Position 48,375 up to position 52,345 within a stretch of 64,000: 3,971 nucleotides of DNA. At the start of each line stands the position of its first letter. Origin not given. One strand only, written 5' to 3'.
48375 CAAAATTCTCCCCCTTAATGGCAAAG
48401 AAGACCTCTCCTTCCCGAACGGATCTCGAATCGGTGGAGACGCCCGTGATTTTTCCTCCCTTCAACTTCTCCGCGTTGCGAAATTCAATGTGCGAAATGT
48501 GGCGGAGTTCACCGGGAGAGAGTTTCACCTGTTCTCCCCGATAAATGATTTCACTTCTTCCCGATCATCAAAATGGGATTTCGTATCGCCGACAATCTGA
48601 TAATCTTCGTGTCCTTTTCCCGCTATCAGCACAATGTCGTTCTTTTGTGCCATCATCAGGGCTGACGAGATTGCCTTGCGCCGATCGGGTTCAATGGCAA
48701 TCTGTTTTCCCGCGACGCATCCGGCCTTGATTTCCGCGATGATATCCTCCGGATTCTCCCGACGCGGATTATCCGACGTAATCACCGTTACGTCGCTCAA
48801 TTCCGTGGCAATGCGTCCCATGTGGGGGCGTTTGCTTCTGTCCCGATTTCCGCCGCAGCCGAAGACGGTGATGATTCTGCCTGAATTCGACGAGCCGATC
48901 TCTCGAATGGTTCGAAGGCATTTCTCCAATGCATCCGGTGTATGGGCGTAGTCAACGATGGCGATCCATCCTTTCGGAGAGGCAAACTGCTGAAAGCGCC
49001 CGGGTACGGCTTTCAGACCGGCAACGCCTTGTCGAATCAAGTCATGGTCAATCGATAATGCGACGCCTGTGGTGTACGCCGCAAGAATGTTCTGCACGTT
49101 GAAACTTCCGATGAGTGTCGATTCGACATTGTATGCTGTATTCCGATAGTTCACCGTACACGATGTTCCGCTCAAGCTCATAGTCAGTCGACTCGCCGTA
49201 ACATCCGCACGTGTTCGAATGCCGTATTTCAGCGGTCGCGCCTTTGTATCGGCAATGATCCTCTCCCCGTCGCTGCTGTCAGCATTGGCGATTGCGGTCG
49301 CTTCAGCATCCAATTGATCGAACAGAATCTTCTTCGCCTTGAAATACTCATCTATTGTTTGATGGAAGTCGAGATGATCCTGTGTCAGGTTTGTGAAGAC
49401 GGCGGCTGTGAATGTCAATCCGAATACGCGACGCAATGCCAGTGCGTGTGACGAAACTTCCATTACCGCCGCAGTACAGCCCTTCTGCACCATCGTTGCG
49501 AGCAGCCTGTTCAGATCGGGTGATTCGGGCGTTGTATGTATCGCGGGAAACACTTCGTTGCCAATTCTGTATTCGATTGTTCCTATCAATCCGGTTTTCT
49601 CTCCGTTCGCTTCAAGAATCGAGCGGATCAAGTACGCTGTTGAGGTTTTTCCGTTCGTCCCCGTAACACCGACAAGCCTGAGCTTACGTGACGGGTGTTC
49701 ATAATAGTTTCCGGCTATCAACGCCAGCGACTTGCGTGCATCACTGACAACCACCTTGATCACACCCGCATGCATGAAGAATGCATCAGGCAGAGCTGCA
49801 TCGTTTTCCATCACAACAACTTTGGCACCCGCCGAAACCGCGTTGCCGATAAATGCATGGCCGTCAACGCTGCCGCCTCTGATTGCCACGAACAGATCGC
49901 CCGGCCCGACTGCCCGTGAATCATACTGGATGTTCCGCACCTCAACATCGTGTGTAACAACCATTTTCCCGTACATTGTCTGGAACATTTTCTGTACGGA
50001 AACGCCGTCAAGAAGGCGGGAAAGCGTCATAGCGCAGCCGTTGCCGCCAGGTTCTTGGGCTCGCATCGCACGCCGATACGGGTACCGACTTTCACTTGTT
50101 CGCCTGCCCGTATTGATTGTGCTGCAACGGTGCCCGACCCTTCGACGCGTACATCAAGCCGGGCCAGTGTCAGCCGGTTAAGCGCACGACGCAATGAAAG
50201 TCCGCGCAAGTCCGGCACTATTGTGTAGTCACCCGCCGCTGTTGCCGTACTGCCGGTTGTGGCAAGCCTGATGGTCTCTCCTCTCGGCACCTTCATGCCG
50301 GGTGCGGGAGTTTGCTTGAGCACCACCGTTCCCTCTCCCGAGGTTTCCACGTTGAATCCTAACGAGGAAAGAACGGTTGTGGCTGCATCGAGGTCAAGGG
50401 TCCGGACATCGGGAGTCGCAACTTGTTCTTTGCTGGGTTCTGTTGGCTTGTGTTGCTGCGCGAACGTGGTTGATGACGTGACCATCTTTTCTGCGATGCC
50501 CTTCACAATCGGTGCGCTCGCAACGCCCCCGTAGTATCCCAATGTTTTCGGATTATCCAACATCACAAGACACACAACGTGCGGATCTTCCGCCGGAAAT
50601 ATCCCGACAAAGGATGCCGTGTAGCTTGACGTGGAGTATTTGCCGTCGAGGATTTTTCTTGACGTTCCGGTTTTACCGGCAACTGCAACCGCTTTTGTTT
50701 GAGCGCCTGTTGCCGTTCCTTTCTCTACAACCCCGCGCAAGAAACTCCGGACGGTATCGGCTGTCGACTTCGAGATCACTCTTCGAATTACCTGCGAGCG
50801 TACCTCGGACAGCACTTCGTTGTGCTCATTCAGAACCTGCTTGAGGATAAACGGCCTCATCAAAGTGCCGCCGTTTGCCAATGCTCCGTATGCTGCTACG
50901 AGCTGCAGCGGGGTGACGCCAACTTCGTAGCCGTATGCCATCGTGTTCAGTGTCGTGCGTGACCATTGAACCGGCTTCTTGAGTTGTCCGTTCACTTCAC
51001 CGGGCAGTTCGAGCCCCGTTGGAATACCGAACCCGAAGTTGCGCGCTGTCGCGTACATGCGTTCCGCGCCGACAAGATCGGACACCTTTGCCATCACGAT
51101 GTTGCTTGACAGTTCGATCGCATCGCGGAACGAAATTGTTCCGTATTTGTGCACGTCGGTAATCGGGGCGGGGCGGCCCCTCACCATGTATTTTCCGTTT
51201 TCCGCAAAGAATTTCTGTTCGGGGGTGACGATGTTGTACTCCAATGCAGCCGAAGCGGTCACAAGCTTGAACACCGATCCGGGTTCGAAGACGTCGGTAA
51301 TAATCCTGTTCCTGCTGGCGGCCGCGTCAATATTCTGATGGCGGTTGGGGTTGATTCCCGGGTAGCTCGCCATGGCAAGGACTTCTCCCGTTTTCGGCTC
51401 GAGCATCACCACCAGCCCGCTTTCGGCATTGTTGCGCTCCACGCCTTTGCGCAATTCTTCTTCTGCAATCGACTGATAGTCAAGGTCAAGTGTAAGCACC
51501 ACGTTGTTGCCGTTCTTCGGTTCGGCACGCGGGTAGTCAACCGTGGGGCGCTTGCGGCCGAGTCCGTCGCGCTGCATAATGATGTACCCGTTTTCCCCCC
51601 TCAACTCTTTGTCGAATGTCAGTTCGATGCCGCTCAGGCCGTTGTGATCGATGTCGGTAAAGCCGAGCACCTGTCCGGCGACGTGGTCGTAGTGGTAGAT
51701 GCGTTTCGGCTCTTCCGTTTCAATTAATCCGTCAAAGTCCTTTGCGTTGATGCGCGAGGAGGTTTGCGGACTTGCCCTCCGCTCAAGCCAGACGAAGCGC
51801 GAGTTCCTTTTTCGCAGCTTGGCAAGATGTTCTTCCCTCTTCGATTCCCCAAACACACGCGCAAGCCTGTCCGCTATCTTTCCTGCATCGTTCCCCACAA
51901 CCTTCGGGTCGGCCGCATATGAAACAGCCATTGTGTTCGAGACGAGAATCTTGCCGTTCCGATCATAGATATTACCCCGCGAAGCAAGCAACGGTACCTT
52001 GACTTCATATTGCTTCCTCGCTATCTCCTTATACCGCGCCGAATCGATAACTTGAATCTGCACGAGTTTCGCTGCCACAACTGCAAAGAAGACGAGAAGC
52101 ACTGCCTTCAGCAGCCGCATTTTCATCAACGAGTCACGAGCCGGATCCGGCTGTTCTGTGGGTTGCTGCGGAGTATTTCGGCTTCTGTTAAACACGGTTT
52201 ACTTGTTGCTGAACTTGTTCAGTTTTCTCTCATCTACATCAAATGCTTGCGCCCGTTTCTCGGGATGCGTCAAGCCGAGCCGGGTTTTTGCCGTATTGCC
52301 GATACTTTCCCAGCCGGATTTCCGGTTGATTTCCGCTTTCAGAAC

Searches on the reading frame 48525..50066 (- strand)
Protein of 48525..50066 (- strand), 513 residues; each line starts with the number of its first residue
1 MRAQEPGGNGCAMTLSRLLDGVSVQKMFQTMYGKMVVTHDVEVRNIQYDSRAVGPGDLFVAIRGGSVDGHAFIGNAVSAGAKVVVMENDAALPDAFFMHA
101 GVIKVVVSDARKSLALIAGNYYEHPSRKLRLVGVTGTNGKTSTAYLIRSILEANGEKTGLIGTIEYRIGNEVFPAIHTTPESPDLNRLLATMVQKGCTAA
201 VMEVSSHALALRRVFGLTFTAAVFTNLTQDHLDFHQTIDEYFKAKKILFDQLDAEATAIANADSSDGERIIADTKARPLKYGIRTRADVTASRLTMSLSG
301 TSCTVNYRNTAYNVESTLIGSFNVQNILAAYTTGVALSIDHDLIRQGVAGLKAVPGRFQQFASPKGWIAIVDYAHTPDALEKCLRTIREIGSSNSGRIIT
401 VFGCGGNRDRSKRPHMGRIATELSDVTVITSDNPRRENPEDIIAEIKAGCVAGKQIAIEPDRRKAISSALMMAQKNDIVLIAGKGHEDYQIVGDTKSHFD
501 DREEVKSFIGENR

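Call 67: search_protein_families(library=pfam, proteins=[window:48525-50066:-], max_evalue=0.00001)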
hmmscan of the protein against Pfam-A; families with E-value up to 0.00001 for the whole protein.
window:48525-50066:- (513 aa): 3 families
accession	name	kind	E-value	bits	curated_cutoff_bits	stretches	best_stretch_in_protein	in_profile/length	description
PF08245.18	Mur_ligase_M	-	4.2e-55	187.2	24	1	134-332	1-198/200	Mur ligase middle domain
PF02875.26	Mur_ligase_C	-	6e-35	121.3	28.4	1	356-485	1-127/127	Mur ligase, glutamate ligase domain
PF01225.30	Mur_ligase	-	9.6e-12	45.6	21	1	43-121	2-94/95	Mur ligase family, catalytic domain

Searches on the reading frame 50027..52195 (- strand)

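Call 67: search_protein_families(library=pfam, proteins=[window:50027-52195:-], max_evalue=0.00001)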
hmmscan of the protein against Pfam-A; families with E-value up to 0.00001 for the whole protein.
window:50027-52195:- (722 aa): 3 families
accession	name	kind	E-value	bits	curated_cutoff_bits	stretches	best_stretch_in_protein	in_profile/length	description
PF00905.27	Transpeptidase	-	3.8e-75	253.3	22.1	1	260-568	1-298/299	Penicillin binding protein transpeptidase domain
PF03793.24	PASTA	-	7.5e-23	80.7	23.2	2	593-644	2-60/64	PASTA domain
PF03717.20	PBP_dimer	-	1e-20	75.4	24.4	1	71-216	4-176/180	Penicillin-binding Protein dimerisation domain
